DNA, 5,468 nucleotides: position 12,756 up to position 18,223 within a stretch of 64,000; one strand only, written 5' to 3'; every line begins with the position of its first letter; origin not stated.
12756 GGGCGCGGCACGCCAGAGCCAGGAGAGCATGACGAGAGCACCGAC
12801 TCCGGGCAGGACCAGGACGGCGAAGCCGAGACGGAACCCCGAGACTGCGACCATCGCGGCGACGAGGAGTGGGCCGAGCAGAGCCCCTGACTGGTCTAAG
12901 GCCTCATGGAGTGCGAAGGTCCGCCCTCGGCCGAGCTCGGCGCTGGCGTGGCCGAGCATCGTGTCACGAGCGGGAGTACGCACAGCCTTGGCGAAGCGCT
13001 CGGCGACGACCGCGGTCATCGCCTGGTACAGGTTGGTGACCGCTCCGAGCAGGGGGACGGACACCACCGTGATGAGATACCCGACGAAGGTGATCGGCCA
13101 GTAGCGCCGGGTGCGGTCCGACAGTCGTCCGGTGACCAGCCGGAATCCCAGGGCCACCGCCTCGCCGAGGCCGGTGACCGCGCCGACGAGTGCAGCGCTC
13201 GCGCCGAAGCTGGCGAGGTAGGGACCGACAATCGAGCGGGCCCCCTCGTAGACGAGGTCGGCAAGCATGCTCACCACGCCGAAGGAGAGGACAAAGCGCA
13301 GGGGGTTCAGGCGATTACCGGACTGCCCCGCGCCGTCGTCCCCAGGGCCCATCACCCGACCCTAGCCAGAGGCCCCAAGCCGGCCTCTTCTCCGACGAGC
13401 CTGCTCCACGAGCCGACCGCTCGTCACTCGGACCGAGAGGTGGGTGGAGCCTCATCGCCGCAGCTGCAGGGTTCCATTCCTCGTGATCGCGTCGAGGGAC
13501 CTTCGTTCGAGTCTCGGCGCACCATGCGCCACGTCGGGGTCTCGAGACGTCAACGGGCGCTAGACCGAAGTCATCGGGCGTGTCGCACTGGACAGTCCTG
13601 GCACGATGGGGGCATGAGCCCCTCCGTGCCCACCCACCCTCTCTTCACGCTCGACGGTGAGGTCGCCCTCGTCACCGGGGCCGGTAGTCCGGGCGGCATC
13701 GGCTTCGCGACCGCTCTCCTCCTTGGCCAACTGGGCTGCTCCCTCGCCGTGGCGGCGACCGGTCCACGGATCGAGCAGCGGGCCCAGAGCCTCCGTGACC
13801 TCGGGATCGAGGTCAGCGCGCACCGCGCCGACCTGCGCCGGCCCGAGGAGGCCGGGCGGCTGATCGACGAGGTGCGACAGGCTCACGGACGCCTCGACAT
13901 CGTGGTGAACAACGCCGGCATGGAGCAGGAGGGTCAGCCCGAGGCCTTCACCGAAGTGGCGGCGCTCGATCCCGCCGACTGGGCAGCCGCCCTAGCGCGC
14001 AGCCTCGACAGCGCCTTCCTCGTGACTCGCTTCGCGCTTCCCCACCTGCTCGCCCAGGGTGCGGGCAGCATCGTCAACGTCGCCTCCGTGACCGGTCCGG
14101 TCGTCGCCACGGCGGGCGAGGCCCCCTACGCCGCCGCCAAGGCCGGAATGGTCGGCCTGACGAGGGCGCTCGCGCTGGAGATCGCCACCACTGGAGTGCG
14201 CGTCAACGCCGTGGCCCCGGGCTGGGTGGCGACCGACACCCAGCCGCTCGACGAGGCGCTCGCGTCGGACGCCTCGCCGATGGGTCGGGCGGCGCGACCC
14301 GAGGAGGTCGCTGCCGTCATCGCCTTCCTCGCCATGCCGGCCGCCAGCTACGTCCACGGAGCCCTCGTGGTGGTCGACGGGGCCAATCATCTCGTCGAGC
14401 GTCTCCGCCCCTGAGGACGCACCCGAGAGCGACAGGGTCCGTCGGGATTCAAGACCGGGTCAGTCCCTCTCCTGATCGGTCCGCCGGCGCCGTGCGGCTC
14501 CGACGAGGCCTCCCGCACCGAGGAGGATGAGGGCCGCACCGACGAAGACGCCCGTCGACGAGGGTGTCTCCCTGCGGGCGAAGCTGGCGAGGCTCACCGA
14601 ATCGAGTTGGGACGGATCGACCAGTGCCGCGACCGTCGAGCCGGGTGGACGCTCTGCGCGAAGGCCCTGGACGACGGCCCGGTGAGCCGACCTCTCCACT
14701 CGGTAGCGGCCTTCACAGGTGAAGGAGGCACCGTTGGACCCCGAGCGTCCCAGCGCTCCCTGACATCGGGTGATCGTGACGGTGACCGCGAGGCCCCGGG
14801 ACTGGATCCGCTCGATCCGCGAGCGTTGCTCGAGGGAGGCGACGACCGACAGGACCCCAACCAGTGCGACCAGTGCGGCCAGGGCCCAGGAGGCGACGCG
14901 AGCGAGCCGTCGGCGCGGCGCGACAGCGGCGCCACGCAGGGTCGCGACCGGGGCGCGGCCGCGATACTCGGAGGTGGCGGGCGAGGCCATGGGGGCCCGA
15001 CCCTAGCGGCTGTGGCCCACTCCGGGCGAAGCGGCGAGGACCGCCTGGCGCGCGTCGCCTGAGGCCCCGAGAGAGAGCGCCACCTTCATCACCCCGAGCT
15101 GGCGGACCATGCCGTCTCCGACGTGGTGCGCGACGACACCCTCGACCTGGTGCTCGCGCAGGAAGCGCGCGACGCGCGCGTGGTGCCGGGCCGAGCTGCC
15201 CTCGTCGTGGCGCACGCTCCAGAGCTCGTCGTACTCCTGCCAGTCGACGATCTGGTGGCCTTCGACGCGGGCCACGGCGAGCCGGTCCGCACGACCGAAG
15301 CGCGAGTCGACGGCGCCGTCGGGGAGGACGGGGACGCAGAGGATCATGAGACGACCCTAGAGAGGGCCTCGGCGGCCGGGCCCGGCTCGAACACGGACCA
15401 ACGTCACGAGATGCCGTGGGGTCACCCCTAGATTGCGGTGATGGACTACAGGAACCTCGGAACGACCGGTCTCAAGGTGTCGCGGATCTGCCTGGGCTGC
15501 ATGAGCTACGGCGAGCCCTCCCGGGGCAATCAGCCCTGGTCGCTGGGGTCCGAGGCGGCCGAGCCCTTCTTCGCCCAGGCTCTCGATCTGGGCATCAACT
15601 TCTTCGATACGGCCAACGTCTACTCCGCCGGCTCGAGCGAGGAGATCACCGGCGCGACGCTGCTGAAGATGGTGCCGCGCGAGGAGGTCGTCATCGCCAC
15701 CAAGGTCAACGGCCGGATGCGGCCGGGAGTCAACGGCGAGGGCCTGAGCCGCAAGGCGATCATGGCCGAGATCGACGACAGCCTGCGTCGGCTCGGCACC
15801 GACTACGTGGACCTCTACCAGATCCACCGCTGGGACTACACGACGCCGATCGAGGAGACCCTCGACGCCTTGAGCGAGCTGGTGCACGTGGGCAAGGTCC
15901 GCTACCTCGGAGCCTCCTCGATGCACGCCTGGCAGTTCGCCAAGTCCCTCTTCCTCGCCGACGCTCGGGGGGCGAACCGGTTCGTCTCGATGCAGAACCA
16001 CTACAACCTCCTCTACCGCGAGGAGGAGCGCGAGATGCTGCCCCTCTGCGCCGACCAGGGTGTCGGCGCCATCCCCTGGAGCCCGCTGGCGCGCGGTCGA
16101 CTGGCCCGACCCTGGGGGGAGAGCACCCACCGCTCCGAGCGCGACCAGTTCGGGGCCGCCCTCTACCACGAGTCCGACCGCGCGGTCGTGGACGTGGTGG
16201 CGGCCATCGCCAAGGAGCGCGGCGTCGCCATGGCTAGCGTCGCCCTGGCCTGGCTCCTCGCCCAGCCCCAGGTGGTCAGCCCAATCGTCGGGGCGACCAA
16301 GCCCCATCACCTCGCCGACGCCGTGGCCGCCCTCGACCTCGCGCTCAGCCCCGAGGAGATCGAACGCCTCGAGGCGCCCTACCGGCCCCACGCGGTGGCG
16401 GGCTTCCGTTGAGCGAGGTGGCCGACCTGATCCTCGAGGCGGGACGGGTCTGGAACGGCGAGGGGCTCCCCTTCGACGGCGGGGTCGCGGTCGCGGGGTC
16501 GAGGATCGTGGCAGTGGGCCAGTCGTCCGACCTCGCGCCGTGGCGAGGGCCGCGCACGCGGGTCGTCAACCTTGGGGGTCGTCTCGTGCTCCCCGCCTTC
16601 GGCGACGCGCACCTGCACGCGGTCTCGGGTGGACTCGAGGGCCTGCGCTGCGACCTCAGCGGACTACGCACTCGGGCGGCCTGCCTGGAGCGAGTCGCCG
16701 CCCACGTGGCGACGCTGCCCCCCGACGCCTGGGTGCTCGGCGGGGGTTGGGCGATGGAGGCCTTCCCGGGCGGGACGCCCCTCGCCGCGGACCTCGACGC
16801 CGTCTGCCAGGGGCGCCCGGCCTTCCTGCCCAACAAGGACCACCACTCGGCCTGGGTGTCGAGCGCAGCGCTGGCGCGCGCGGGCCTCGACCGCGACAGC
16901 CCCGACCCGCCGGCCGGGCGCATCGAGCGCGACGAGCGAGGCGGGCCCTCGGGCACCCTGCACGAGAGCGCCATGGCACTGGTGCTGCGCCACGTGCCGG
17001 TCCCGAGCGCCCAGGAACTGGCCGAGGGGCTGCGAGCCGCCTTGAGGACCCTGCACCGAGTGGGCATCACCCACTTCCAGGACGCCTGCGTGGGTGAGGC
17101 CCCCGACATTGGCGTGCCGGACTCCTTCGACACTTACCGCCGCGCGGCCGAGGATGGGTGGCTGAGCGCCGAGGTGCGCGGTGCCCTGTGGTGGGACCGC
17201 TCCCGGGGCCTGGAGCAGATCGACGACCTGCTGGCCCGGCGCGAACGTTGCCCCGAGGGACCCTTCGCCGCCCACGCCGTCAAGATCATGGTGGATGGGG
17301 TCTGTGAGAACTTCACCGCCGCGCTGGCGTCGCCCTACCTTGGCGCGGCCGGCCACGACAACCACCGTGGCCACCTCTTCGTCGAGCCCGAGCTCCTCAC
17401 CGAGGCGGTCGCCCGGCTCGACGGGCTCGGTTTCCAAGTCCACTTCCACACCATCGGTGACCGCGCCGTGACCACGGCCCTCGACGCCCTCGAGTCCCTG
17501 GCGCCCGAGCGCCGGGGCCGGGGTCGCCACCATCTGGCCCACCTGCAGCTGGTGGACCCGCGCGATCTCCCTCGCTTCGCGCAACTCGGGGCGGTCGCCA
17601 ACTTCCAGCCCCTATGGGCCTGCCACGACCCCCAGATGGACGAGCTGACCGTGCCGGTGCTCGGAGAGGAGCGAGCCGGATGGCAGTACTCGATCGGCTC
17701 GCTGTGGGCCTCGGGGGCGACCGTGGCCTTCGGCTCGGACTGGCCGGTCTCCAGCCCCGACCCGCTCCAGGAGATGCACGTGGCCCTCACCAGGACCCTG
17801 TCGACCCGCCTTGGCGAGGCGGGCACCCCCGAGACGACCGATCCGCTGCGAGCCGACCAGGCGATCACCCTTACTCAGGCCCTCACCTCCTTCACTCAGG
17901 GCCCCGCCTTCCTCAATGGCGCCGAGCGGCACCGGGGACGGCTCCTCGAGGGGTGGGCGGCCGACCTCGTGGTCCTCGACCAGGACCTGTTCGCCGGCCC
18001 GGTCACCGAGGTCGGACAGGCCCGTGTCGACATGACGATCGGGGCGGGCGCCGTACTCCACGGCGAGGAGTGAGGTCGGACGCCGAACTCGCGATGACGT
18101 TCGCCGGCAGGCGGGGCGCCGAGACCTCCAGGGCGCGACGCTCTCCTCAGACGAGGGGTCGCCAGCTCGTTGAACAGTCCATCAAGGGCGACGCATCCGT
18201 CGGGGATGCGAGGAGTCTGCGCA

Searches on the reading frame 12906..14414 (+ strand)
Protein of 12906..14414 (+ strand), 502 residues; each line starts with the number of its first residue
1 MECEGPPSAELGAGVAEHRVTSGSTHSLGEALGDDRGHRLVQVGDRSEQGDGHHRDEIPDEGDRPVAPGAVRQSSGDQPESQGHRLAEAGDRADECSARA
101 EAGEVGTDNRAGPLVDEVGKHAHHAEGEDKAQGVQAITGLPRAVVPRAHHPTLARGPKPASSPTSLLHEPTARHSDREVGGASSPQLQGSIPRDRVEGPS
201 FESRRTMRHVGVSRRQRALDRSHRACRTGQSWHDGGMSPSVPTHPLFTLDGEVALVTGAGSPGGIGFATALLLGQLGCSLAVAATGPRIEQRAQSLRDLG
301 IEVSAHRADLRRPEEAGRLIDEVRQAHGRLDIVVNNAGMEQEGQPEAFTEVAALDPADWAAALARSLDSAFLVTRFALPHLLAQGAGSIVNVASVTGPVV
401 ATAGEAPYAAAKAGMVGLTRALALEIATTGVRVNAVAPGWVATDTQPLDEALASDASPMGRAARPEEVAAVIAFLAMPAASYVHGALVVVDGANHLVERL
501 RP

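Call 56: search_protein_families(library=pfam, proteins=[window:12906-14414:+], max_evalue=0.001)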
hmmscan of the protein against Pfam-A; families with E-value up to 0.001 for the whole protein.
window:12906-14414:+ (502 aa): 4 families
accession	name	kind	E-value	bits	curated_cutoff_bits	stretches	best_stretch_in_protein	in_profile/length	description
PF13561.12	adh_short_C2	-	3.7e-51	174.4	27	1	258-492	1-233/236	Enoyl-(Acyl carrier protein) reductase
PF00106.31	adh_short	-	2.3e-45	154.9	26.6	1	253-446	2-187/195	short chain dehydrogenase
PF08659.16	KR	-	3.9e-06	27.3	22.6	1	259-420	6-161/180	KR domain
PF23441.1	SDR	-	1.5e-05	25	27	1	330-444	91-197/258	SDR-like rossmann domain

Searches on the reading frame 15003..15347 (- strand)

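Call 56: search_protein_families(library=pfam, proteins=[window:15003-15347:-], max_evalue=0.001)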
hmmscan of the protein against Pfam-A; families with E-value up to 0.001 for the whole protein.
window:15003-15347:- (114 aa): 1 family
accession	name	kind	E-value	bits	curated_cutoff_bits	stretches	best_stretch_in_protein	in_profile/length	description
PF02579.22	Nitro_FeMo-Co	-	8.7e-09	36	26.3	1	10-103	2-89/94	Dinitrogenase iron-molybdenum cofactor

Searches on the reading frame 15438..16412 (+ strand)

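Call 56: search_protein_families(library=pfam, proteins=[window:15438-16412:+], max_evalue=0.001)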
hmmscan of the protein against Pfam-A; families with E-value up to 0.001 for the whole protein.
window:15438-16412:+ (324 aa): 1 family
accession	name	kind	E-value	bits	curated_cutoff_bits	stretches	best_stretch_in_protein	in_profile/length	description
PF00248.27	Aldo_ket_red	-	2.9e-77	260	24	1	16-313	1-288/291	Aldo/keto reductase family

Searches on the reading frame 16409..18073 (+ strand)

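Call 56: search_protein_families(library=pfam, proteins=[window:16409-18073:+], max_evalue=0.001)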
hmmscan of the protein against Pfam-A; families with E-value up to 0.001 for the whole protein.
window:16409-18073:+ (554 aa): 3 families
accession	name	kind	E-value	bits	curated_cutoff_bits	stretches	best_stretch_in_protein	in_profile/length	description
PF07969.17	Amidohydro_3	-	1.9e-86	291.9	29.7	1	51-550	1-471/472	Amidohydrolase family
PF01979.26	Amidohydro_1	-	1.6e-09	37.9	25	1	326-547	133-342/345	Amidohydrolase family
PF22039.1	HUTI_composite_bact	-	0.0005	20.1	25.5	0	24-42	1-19/26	Imidazolonepropionase-like composite domain, bacteria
